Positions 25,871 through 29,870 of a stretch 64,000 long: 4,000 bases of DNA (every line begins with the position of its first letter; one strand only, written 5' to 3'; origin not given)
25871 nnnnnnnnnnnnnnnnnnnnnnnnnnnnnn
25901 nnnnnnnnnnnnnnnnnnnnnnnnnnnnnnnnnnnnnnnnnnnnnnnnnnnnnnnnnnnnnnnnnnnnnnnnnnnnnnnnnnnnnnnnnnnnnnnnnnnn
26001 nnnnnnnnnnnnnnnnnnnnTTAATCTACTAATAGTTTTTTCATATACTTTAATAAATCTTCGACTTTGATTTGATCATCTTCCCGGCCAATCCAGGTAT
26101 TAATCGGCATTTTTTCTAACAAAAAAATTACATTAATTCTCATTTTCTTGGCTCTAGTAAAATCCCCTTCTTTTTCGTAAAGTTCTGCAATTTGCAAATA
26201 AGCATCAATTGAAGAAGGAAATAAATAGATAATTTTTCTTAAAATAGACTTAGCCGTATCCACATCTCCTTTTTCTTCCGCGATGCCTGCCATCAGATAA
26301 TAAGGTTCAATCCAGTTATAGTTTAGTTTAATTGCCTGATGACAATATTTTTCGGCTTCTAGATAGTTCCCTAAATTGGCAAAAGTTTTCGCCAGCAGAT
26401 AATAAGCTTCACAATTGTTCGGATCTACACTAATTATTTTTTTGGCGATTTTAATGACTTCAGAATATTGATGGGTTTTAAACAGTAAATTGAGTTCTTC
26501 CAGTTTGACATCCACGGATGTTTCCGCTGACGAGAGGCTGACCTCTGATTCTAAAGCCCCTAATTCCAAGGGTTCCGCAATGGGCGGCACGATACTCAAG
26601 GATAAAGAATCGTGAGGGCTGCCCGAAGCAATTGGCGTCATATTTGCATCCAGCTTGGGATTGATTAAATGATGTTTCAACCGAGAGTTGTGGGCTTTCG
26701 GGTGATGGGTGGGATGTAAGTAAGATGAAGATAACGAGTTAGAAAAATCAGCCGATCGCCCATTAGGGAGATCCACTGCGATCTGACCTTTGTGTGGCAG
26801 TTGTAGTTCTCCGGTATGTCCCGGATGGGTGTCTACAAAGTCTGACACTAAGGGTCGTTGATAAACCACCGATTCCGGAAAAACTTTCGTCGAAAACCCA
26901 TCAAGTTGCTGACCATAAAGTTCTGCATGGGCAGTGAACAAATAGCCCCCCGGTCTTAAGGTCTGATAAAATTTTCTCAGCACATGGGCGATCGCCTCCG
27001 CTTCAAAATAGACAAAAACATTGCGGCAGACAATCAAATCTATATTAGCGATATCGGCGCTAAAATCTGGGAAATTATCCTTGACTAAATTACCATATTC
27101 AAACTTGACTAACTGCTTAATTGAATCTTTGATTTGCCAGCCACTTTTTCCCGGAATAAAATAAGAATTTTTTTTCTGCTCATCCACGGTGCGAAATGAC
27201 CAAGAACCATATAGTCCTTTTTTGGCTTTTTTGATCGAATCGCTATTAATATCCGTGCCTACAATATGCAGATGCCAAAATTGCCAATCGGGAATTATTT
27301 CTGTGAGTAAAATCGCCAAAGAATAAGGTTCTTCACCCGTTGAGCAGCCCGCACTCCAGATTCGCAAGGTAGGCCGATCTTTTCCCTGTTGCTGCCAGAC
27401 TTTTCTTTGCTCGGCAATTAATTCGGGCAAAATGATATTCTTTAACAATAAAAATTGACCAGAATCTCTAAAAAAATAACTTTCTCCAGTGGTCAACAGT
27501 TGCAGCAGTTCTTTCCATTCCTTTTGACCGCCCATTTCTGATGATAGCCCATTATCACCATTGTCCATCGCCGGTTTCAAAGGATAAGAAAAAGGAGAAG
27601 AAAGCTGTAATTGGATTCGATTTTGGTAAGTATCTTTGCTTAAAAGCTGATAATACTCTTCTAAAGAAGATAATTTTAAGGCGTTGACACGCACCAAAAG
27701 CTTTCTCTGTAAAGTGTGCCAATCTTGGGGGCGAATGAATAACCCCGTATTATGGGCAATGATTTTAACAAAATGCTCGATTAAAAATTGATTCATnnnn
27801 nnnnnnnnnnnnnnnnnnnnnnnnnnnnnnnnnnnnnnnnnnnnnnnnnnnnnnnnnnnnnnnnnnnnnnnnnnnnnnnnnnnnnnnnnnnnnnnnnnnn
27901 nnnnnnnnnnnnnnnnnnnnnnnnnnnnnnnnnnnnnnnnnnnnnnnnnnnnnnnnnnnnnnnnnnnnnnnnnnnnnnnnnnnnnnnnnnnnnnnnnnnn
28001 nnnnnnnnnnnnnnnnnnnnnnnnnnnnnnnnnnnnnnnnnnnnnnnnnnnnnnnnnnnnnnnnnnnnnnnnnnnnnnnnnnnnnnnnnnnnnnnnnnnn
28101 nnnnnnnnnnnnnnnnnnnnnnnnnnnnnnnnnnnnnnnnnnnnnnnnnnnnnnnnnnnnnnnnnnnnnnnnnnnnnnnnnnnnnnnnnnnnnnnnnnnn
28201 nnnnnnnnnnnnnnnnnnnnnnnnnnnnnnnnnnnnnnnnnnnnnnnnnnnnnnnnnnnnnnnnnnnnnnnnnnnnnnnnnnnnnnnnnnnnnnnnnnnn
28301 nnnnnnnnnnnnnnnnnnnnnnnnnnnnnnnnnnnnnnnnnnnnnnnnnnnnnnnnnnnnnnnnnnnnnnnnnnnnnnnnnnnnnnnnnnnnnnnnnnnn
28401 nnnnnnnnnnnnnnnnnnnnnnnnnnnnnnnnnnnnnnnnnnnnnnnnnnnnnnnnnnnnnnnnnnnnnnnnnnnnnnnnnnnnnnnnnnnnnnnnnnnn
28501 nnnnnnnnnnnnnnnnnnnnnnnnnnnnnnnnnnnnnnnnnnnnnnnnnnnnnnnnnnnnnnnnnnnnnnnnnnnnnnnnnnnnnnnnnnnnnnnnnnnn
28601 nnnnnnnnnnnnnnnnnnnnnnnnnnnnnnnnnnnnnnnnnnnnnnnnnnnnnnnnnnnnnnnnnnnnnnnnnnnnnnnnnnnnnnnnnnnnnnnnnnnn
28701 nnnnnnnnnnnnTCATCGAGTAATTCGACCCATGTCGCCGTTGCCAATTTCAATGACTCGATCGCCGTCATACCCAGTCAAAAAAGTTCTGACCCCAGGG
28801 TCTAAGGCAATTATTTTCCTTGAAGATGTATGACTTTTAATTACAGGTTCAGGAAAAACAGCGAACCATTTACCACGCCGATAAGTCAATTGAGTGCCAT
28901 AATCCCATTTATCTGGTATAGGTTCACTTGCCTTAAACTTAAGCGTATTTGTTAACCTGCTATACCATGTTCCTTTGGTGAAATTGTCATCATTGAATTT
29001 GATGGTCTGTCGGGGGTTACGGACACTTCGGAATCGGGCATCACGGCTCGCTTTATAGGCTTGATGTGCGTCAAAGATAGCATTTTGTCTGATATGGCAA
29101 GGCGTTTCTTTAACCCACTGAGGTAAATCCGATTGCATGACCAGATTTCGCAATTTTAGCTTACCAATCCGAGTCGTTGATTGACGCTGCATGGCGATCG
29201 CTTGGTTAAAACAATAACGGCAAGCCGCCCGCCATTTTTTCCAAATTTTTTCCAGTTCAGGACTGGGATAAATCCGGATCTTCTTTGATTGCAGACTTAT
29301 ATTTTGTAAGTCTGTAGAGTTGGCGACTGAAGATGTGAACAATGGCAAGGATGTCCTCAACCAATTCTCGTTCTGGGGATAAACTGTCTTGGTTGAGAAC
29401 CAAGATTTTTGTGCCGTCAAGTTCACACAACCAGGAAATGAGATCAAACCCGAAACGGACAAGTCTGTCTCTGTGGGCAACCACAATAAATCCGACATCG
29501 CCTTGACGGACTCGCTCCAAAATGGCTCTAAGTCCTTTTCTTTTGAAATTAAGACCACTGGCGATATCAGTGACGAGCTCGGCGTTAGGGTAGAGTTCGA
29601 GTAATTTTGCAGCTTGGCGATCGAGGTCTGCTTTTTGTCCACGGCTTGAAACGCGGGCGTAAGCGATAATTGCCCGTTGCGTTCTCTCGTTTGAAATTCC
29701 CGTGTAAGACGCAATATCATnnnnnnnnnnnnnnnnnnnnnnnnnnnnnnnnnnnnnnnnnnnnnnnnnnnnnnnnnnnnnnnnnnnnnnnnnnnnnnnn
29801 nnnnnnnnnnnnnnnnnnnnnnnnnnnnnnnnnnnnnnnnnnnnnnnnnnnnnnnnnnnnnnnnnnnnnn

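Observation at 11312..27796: Composite chemosensory super-locus: FrzF-like CheR-TPR, tandem CheW, CheY, CheA, CheW and a soluble PilJ-like MCP, followed by a HEAT-cheR-cheB unit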

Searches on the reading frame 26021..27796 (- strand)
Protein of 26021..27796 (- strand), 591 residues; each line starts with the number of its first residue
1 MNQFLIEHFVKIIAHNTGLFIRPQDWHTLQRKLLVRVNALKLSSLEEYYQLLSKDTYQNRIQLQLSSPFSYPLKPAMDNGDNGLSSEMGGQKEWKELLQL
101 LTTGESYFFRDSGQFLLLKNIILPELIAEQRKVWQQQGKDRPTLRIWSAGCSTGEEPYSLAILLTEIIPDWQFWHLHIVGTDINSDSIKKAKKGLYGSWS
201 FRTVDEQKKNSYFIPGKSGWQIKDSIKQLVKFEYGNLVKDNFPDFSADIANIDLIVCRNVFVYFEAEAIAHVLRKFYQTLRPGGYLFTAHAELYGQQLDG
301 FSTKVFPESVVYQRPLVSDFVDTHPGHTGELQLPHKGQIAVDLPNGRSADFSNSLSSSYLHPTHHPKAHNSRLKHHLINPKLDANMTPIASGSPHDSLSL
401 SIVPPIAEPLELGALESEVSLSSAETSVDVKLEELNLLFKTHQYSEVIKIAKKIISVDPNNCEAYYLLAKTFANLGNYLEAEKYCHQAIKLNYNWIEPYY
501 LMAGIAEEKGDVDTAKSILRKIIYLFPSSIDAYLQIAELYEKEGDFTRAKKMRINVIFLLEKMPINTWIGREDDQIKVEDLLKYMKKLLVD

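Call 3: search_protein_families(library=pfam, proteins=[window:26021-27796:-], max_evalue=0.01)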
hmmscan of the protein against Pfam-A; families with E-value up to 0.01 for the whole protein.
window:26021-27796:- (591 aa): 27 families (the best 25 are shown)
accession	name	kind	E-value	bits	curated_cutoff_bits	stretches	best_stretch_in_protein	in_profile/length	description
PF01739.24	CheR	-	1.6e-46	158.7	27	1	105-298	2-183/195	CheR methyltransferase, SAM binding domain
PF13181.12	TPR_8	-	3.2e-12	46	25.7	1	463-492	2-31/34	Tetratricopeptide repeat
PF13431.12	TPR_17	-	4.2e-12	45.7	24.4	1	452-482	3-33/34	Tetratricopeptide repeat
PF14559.12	TPR_19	-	1.9e-11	44.6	25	2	439-503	2-66/68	Tetratricopeptide repeat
PF07719.23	TPR_2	-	5.6e-11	42.1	27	1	463-494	2-33/34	Tetratricopeptide repeat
PF13174.12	TPR_6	-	1.1e-09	38.8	26.3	1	500-529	4-33/33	Tetratricopeptide repeat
PF00515.34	TPR_1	-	1.5e-09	37.7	27.8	1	463-492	2-31/34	Tetratricopeptide repeat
PF12895.13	ANAPC3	-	5.5e-08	33.4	27.2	1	441-521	2-81/82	Anaphase-promoting complex, cyclosome, subunit 3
PF13428.12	TPR_14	-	6.4e-08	33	23.5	0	463-503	2-42/44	Tetratricopeptide repeat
PF08242.18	Methyltransf_12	-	1e-06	29.8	30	1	242-286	53-98/98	Methyltransferase domain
PF25060.1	ARM_TT21_2nd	-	4.5e-06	26.8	27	1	443-509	203-269/270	Tetratricopeptide repeat protein 21 second ARM domain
PF13649.12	Methyltransf_25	-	3.3e-05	24.9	27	1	237-284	50-97/97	Methyltransferase domain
PF03705.20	CheR_N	-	7.1e-05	22.9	27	1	7-55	4-52/53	CheR methyltransferase, all-alpha domain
PF13847.12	Methyltransf_31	-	7.2e-05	23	27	0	242-292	66-113/145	Methyltransferase domain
PF13489.12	Methyltransf_23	-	8.3e-05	22.8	27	1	140-287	20-115/164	Methyltransferase domain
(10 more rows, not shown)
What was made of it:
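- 26021..27796 (-): Native-system CheR-TPR (591 aa). Call 3.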

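Call 82: search_protein_families(library=ncbifam, proteins=[window:26021-27796:-], max_evalue=0.00001)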
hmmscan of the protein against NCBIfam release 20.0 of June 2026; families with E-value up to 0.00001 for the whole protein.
window:26021-27796:- (591 aa): 7 families
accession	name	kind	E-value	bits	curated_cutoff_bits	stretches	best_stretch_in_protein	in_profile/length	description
NF007902.0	PRK10611.1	equivalog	6e-33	114.3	435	1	91-297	79-269/287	protein-glutamate O-methyltransferase CheR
TIGR02917.1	PEP_TPR_lipo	equivalog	2.5e-11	42.2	312.2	1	439-550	442-553/899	XrtA/PEP-CTERM system TPR-repeat protein PrsT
NF040959.1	MamA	equivalog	2.9e-08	33.4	200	1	438-550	81-193/204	magnetosome protein MamA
NF047371.1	FlcA_CTERM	equivalog_domain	6.2e-07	28.3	300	1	441-548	326-449/646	periplasmic flagellar collar protein FlcA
TIGR02521.1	type_IV_pilW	equivalog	2.8e-06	27.1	154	0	440-494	43-97/234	type IV pilus biogenesis/stability protein PilW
TIGR00990.1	3a0801s09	subfamily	4.2e-06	25.7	757.25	1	451-551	388-488/615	mitochondrial import receptor subunit TOM70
NF033758.1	gliding_GltE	equivalog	6.5e-06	25.4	225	1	443-552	67-176/411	adventurous gliding motility TPR repeat lipoprotein GltE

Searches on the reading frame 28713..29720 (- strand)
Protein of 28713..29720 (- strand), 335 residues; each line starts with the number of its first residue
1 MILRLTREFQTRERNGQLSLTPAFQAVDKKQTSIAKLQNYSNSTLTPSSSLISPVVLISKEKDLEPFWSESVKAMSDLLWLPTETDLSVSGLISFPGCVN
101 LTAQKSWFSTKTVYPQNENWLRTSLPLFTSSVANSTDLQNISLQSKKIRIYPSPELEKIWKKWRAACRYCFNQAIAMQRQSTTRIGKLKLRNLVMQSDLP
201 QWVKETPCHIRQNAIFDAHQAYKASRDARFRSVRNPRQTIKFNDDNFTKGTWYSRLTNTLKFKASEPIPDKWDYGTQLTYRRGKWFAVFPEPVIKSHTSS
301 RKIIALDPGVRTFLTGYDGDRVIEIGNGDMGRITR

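Call 4: search_protein_families(library=pfam, proteins=[window:28713-29720:-], max_evalue=0.01)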
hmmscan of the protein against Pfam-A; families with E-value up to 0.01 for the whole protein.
window:28713-29720:- (335 aa): 1 family
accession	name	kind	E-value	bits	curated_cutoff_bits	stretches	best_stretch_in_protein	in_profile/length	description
PF12323.14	HTH_OrfB_IS605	-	1.6e-06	27.9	21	1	144-181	4-41/47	Helix-turn-helix domain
